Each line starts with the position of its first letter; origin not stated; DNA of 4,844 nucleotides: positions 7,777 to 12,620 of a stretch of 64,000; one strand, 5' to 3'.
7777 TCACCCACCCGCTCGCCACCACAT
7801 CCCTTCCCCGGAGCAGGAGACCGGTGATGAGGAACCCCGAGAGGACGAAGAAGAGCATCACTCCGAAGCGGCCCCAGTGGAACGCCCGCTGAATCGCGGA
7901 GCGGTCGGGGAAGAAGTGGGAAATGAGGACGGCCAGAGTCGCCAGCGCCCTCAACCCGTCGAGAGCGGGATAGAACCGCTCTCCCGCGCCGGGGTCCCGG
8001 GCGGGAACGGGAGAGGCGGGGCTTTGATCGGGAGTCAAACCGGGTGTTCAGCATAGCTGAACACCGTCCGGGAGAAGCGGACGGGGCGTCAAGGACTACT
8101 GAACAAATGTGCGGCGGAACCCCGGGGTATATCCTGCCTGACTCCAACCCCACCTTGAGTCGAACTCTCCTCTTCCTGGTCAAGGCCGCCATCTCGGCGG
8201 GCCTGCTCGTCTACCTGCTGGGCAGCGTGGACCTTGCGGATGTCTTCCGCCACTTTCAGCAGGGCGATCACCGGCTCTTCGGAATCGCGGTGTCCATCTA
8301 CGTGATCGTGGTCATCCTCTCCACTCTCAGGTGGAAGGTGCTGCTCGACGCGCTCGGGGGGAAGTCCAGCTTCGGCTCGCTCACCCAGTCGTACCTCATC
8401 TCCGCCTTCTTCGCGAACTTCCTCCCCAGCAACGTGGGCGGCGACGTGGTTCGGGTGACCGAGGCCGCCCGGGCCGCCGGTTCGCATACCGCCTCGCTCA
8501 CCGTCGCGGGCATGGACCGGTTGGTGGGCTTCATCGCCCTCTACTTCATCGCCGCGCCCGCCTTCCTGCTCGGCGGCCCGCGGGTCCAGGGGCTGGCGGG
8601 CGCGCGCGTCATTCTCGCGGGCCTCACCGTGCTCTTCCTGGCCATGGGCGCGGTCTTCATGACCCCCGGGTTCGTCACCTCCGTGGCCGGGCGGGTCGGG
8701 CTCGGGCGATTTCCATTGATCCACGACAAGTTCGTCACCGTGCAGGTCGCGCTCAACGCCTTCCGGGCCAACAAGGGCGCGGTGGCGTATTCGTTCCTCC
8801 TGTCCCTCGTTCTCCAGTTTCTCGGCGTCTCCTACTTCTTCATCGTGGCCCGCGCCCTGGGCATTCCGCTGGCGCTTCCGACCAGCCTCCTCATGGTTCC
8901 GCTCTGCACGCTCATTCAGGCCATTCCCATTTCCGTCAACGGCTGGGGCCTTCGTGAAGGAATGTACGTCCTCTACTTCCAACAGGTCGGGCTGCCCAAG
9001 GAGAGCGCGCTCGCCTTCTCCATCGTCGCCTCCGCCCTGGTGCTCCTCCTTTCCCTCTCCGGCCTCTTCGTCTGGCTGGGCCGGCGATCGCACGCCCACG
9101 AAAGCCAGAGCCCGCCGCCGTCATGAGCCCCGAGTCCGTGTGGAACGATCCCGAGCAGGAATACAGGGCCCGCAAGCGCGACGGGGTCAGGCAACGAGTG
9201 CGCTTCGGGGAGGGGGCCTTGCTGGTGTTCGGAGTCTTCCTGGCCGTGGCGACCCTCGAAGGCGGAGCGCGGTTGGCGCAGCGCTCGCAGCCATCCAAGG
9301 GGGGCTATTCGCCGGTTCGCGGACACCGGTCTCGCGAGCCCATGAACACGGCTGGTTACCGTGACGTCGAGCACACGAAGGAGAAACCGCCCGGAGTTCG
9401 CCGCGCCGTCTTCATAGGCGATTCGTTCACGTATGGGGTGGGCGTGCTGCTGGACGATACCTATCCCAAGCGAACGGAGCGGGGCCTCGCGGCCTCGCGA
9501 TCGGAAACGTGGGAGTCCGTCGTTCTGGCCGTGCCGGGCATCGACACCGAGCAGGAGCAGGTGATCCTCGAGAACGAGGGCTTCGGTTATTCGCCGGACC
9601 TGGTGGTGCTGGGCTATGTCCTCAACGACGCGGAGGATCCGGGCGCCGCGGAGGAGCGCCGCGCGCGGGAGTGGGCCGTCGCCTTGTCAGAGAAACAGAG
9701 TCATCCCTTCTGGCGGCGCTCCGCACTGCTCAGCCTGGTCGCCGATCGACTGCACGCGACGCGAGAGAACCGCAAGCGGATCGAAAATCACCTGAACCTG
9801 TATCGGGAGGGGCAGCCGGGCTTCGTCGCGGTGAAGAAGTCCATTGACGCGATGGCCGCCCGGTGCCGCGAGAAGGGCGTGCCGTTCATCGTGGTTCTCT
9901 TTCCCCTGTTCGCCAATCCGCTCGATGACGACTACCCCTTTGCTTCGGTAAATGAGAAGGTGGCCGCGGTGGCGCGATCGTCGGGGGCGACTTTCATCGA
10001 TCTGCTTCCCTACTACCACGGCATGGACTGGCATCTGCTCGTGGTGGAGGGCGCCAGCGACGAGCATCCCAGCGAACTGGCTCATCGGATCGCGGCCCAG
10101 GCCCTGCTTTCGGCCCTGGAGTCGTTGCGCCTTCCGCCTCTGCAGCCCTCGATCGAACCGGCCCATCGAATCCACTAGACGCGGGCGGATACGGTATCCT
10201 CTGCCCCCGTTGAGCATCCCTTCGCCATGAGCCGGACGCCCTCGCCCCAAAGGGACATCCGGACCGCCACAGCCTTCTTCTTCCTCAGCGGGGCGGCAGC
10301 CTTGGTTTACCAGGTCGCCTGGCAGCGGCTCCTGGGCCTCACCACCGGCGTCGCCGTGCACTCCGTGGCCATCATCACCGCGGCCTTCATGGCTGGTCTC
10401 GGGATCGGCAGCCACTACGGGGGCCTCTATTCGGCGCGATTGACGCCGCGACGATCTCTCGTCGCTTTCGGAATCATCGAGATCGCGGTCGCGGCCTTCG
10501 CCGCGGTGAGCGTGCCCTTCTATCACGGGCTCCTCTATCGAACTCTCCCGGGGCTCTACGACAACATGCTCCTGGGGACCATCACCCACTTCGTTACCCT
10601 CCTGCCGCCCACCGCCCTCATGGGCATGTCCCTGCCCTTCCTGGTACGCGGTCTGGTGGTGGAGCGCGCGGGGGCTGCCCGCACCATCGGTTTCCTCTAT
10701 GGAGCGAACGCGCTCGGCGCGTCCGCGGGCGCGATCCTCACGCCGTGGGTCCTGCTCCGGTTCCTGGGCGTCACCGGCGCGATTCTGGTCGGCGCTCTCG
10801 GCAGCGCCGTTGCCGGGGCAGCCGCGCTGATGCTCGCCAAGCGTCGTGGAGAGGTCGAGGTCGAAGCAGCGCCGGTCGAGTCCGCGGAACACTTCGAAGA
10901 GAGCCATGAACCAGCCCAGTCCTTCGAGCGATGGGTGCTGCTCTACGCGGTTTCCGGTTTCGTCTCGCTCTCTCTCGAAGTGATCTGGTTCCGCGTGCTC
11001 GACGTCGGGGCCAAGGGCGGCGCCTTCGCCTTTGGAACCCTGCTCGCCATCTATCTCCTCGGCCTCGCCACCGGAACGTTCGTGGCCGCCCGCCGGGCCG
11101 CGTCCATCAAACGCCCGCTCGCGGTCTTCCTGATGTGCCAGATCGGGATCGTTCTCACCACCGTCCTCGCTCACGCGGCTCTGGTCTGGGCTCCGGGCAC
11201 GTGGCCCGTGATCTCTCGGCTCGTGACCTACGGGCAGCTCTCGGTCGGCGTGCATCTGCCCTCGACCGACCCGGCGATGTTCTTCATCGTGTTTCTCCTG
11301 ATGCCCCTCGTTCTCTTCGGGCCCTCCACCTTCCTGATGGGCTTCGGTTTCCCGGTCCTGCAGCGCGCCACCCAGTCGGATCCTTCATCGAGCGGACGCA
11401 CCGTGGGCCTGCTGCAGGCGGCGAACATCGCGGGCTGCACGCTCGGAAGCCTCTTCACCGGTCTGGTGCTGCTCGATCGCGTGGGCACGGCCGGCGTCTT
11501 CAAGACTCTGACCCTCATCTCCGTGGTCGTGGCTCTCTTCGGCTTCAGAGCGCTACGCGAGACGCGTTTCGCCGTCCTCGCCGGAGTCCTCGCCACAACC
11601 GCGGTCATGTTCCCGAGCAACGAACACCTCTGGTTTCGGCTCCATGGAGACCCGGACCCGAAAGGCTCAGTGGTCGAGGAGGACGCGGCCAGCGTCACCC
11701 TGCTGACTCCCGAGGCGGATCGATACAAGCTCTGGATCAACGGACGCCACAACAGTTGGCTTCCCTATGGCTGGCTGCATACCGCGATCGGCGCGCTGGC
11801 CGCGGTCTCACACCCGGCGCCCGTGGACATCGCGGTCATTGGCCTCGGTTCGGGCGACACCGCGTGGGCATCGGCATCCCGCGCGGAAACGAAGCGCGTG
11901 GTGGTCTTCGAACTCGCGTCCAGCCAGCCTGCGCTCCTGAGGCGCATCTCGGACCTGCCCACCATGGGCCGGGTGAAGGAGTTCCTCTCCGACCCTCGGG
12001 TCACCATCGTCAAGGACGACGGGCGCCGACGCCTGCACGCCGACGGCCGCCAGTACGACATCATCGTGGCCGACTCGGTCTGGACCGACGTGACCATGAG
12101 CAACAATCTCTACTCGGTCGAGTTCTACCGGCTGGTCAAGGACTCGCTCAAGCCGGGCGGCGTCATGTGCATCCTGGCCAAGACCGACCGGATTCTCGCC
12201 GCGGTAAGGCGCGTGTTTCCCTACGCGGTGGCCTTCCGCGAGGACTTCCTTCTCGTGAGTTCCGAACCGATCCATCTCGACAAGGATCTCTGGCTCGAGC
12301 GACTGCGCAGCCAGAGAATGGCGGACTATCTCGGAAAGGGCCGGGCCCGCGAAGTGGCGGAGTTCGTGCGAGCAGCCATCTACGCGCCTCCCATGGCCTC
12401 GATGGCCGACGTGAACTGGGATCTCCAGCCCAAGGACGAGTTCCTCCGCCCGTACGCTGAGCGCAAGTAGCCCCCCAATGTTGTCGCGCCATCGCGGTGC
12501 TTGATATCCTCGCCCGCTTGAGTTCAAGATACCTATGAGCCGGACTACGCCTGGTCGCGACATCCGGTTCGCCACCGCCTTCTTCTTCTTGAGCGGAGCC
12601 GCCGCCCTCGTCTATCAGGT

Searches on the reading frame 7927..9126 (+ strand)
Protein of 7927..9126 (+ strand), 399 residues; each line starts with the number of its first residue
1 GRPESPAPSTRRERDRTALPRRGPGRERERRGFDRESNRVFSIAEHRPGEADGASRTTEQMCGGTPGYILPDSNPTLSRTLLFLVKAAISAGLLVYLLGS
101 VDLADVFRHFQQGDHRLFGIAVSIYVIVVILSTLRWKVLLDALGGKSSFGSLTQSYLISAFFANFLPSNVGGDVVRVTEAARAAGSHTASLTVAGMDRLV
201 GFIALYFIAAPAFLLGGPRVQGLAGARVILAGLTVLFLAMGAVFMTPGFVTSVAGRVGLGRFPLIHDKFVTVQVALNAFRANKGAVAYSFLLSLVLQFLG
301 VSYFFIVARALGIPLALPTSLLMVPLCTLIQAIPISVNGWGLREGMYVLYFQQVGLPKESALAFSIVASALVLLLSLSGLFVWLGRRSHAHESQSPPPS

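Call 47: search_protein_families(library=pfam, proteins=[window:7927-9126:+], max_evalue=0.0001)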
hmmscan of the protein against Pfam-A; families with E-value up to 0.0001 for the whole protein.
window:7927-9126:+ (399 aa): 1 family
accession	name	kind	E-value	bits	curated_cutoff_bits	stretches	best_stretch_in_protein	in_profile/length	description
PF03706.18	LPG_synthase_TM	-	1.1e-38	133.9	33.4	1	84-375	2-298/302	Lysylphosphatidylglycerol synthase TM region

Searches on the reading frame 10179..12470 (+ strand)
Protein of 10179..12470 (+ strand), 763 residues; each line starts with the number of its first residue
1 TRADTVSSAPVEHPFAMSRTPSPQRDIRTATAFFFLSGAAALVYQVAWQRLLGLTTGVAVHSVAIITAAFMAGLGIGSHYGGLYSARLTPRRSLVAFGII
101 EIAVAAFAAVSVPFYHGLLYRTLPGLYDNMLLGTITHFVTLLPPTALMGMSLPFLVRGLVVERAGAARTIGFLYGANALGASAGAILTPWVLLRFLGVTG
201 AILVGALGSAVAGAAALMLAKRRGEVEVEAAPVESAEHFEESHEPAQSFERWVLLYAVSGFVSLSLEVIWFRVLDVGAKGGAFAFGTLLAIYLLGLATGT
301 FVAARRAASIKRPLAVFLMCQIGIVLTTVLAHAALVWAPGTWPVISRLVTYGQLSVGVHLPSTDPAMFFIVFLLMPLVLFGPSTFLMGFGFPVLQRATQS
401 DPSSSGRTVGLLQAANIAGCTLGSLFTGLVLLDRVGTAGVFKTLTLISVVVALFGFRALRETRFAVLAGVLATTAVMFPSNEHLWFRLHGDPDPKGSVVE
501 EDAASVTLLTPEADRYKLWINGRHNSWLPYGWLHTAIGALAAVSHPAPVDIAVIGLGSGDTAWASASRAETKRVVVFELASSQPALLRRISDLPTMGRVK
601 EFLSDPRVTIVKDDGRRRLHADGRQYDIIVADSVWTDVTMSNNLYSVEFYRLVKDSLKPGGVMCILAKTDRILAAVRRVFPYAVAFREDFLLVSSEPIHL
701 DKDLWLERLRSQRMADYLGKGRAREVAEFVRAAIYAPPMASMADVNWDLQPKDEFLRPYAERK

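Call 47: search_protein_families(library=pfam, proteins=[window:10179-12470:+], max_evalue=0.0001)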
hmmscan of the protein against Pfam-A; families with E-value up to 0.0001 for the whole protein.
window:10179-12470:+ (763 aa): 2 families
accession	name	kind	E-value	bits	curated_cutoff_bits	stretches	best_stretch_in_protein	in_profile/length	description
PF01564.23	Spermine_synth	-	7.8e-11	42.3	22.9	1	534-668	5-133/186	Spermine/spermidine synthase domain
PF07690.21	MFS_1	-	1.8e-06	27.6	33.4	0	33-344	5-298/347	Major Facilitator Superfamily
